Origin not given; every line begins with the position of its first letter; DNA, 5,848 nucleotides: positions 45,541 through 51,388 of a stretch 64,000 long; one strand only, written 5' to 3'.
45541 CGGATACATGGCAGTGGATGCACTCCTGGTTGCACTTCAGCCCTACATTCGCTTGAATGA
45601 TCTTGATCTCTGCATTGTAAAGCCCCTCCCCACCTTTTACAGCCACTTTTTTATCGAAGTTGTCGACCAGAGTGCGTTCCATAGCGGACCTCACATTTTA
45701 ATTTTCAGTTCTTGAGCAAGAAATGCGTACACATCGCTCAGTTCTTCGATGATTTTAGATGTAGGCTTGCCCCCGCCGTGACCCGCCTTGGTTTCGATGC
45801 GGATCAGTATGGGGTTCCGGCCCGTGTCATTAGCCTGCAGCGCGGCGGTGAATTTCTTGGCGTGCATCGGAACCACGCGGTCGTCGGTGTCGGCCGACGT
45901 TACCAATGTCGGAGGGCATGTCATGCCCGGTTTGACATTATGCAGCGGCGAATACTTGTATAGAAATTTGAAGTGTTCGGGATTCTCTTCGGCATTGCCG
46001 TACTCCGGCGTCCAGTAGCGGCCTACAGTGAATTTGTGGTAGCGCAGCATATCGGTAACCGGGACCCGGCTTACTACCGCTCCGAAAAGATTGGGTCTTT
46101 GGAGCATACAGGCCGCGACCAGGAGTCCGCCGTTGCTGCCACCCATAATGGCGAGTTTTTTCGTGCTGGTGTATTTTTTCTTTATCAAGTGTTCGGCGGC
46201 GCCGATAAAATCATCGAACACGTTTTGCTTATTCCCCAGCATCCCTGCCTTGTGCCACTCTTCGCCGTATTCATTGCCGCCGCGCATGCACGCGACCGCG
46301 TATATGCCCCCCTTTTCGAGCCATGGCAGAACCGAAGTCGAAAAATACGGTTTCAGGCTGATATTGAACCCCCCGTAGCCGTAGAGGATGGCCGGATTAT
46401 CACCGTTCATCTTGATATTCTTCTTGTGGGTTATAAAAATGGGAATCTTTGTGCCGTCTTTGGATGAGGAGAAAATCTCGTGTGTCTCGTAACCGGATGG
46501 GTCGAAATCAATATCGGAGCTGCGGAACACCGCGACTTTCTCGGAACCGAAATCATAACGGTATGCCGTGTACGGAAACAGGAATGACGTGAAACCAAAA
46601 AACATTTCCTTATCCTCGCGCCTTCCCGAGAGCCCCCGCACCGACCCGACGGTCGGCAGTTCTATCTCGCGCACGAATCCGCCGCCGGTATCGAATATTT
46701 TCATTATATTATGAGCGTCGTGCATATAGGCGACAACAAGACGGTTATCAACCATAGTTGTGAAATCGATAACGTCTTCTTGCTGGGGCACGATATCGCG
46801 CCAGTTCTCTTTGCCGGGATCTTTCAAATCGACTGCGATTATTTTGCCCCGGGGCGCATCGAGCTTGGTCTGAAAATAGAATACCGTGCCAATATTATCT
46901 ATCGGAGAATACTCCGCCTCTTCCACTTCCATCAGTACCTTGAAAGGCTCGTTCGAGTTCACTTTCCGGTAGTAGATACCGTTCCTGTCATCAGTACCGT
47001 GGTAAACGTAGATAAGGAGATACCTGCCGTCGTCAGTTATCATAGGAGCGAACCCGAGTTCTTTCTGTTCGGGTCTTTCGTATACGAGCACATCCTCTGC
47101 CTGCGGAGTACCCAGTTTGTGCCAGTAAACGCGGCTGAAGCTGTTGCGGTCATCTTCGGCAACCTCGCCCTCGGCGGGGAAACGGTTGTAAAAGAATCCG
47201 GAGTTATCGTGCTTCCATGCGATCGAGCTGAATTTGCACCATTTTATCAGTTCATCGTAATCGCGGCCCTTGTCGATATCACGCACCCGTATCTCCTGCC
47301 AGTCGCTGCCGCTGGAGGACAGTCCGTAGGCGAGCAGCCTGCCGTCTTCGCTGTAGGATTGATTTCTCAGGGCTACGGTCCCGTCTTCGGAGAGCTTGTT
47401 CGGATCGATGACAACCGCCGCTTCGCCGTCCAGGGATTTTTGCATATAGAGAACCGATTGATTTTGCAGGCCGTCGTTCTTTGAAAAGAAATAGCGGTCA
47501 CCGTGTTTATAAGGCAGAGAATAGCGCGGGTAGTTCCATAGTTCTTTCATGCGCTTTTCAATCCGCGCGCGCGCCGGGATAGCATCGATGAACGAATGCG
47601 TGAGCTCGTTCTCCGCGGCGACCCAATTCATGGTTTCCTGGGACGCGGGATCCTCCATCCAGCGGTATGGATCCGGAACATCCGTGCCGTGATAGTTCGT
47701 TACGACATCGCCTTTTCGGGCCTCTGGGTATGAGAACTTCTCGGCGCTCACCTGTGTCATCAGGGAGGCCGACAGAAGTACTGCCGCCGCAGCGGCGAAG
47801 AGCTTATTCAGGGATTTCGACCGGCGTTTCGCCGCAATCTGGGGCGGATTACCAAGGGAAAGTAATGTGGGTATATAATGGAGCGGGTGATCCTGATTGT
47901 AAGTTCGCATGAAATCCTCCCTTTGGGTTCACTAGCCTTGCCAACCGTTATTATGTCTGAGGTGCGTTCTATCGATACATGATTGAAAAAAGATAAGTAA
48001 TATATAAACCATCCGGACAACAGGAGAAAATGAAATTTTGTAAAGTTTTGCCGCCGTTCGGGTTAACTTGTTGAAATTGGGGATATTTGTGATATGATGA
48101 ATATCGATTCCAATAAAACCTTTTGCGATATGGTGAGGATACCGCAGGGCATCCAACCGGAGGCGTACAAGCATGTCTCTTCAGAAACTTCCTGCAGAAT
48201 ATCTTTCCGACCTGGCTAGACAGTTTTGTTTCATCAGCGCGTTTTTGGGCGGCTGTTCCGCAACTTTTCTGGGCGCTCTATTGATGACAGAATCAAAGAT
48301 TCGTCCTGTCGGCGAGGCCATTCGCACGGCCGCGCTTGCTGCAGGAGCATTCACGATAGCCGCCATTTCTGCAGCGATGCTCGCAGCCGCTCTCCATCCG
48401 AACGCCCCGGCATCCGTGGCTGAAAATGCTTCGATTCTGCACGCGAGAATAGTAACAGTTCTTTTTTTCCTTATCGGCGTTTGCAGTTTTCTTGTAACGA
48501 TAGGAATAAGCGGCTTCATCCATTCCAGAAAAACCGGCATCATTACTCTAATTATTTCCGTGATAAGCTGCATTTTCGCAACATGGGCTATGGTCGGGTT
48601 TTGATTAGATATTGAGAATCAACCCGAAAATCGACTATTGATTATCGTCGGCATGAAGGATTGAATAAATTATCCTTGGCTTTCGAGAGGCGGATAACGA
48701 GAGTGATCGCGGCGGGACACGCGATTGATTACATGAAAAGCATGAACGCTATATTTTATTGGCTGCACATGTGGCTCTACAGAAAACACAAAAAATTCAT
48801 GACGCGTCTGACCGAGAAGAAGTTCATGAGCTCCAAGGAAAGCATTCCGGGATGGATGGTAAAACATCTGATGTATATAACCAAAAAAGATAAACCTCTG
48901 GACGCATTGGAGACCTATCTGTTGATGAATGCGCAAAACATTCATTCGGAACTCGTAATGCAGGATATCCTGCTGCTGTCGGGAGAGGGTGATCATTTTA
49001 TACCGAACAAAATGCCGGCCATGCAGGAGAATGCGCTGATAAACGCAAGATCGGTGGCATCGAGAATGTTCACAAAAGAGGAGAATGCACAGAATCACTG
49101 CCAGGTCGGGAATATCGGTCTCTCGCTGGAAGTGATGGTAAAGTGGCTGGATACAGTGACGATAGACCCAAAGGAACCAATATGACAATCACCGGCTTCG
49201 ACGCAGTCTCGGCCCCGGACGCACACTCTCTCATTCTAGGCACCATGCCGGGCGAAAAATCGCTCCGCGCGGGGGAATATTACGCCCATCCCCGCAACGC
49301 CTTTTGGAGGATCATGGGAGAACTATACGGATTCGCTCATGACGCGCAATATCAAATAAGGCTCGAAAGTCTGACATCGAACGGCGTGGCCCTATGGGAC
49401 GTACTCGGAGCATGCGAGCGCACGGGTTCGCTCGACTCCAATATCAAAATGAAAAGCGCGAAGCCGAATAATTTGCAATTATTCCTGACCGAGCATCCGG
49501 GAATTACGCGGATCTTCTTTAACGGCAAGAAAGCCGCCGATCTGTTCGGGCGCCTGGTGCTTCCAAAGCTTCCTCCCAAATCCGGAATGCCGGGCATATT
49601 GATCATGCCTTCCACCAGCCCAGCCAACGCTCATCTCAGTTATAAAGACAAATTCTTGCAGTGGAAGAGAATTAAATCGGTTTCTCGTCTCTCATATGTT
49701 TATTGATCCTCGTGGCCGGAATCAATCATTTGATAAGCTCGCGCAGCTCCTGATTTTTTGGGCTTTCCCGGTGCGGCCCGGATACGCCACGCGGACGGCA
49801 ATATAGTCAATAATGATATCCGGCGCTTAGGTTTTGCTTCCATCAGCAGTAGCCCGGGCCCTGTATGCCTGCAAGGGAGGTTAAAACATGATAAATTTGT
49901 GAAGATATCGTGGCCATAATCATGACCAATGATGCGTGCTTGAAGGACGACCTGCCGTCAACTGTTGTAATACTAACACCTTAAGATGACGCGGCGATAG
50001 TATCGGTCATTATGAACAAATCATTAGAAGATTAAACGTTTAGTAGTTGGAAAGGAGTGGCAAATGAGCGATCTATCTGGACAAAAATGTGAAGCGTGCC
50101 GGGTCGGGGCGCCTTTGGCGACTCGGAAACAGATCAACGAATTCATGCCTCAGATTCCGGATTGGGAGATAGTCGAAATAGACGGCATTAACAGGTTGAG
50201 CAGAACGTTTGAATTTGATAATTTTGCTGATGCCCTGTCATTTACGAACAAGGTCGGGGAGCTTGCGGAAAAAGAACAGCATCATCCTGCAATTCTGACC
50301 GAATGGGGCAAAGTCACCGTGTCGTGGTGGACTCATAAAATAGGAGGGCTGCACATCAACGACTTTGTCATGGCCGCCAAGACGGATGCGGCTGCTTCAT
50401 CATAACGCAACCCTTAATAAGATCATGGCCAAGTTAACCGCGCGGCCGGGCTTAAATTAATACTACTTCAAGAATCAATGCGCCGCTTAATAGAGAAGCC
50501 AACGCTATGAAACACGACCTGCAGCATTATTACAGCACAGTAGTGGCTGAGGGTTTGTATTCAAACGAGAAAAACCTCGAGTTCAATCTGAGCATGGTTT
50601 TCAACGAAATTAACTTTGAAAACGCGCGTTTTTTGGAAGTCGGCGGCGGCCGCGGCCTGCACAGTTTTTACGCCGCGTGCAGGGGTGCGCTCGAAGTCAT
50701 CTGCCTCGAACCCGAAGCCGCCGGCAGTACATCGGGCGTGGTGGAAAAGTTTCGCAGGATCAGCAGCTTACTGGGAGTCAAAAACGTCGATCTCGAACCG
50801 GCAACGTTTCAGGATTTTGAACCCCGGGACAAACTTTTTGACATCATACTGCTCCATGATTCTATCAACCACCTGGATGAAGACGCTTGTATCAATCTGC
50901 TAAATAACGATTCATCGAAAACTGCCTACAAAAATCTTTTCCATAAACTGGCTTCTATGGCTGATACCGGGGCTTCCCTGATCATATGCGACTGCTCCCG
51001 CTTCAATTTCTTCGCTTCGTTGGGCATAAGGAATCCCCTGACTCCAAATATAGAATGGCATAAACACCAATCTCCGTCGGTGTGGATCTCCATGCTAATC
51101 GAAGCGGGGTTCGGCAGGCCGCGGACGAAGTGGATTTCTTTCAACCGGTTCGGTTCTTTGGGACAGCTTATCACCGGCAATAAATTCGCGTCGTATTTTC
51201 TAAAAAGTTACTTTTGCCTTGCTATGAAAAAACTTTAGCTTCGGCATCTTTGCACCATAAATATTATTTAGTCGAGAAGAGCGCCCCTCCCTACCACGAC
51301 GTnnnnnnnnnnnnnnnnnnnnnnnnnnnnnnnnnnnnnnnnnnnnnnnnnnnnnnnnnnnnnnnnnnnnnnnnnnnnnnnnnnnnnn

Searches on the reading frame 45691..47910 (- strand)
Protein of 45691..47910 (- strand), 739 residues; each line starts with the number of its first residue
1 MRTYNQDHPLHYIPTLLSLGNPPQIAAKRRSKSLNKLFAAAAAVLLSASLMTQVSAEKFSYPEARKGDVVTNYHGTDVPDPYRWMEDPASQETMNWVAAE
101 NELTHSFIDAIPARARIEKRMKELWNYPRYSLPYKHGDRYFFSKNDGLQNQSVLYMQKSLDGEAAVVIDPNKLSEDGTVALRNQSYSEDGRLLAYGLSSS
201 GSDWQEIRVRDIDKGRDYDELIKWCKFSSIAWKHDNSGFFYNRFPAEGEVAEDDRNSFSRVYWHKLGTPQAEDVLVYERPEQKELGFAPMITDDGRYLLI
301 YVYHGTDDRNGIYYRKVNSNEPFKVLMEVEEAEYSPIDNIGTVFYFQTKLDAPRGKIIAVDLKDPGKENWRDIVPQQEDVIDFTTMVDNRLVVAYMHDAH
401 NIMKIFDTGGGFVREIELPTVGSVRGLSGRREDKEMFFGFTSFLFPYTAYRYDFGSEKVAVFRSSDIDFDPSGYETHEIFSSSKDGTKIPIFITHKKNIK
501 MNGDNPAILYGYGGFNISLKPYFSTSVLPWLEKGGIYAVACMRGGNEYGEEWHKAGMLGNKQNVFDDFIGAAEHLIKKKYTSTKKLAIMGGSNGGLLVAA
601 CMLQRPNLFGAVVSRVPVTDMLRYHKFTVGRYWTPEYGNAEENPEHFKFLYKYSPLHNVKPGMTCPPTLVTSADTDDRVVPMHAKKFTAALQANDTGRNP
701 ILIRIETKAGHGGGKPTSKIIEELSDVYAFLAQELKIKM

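Call 11: search_protein_families(library=pfam, proteins=[window:45691-47910:-], max_evalue=0.001)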
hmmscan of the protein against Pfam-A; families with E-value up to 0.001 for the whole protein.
window:45691-47910:- (739 aa): 2 families
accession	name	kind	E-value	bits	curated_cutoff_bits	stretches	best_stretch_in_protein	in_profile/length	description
PF02897.21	Peptidase_S9_N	-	1e-129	433.4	24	1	62-463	2-412/414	Prolyl oligopeptidase, N-terminal beta-propeller domain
PF00326.27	Peptidase_S9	-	3.8e-62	210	22.6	1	522-736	2-211/213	Prolyl oligopeptidase family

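Call 56: find_homologous_proteins(query=window:45691-47910:-, max_evalue=1e-50)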
Query window:45691-47910:- (739 aa): 7995 proteins with E <= 1e-50 among 8000 candidates; the best 120 are listed.
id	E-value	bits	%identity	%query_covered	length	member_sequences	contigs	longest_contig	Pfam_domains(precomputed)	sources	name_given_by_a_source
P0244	0.0e+0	1298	75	95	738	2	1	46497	PF00326.28,PF02897.22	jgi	jgi:prolyl oligopeptidase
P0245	0.0e+0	1159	66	97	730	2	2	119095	PF00326.28,PF02897.22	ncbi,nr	ncbi:MAG: prolyl oligopeptidase family serine peptidase [Candidatus Latescibacteria bacterium]|nr:pr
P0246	0.0e+0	1159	67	96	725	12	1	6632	PF00326.28,PF02897.22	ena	-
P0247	0.0e+0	1154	68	94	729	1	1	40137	PF00326.28,PF02897.22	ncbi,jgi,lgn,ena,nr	ncbi:MAG: prolyl oligopeptidase family serine peptidase [Candidatus Krumholzibacteria bacterium]|nr:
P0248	0.0e+0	1153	66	97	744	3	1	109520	PF00326.28,PF02897.22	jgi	jgi:prolyl oligopeptidase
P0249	0.0e+0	1150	67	96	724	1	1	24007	PF00326.28,PF02897.22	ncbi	-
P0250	0.0e+0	1149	68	96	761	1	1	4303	PF00326.28,PF02897.22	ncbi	-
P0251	0.0e+0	1146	68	93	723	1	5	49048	PF00326.28,PF02897.22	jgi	jgi:prolyl oligopeptidase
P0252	0.0e+0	1145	69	93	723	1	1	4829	PF00326.28,PF02897.22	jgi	-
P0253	0.0e+0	1141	67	93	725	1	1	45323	PF00326.28,PF02897.22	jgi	jgi:prolyl oligopeptidase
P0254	0.0e+0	1141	67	93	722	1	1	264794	PF00326.28,PF02897.22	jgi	jgi:prolyl oligopeptidase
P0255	0.0e+0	1140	65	97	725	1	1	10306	PF00326.28,PF02897.22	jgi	jgi:prolyl oligopeptidase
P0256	0.0e+0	1139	67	93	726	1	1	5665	PF00326.28,PF02897.22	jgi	jgi:prolyl oligopeptidase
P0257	0.0e+0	1138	68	93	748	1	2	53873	PF00326.28,PF02897.22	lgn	-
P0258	0.0e+0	1137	66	96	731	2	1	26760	PF00326.28,PF02897.22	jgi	-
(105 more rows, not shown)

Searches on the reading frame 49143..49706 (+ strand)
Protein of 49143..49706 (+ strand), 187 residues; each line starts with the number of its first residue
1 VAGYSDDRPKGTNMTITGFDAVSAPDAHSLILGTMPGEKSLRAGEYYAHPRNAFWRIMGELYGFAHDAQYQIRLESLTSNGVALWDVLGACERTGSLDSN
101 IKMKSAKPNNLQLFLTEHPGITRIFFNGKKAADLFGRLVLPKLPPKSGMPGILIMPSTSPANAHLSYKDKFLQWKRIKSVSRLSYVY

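Call 12: search_protein_families(library=pfam, proteins=[window:49143-49706:+], max_evalue=0.001)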
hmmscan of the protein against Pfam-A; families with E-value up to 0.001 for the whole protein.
window:49143-49706:+ (187 aa): 1 family
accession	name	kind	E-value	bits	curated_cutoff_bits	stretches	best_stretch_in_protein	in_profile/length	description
PF03167.25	UDG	-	1.3e-10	42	24.3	1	24-170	5-135/141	Uracil DNA glycosylase superfamily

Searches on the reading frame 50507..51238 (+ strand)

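Call 11: search_protein_families(library=pfam, proteins=[window:50507-51238:+], max_evalue=0.001)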
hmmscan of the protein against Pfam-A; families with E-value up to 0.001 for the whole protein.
window:50507-51238:+ (243 aa): 3 families
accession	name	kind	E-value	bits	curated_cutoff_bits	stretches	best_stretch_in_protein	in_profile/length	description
PF13489.12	Methyltransf_23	-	7e-05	23.1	27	1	34-202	18-134/164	Methyltransferase domain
PF13649.12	Methyltransf_25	-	0.00011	23.2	27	1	43-132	2-86/97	Methyltransferase domain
PF13847.12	Methyltransf_31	-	0.00055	20.1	27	1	38-164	3-113/145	Methyltransferase domain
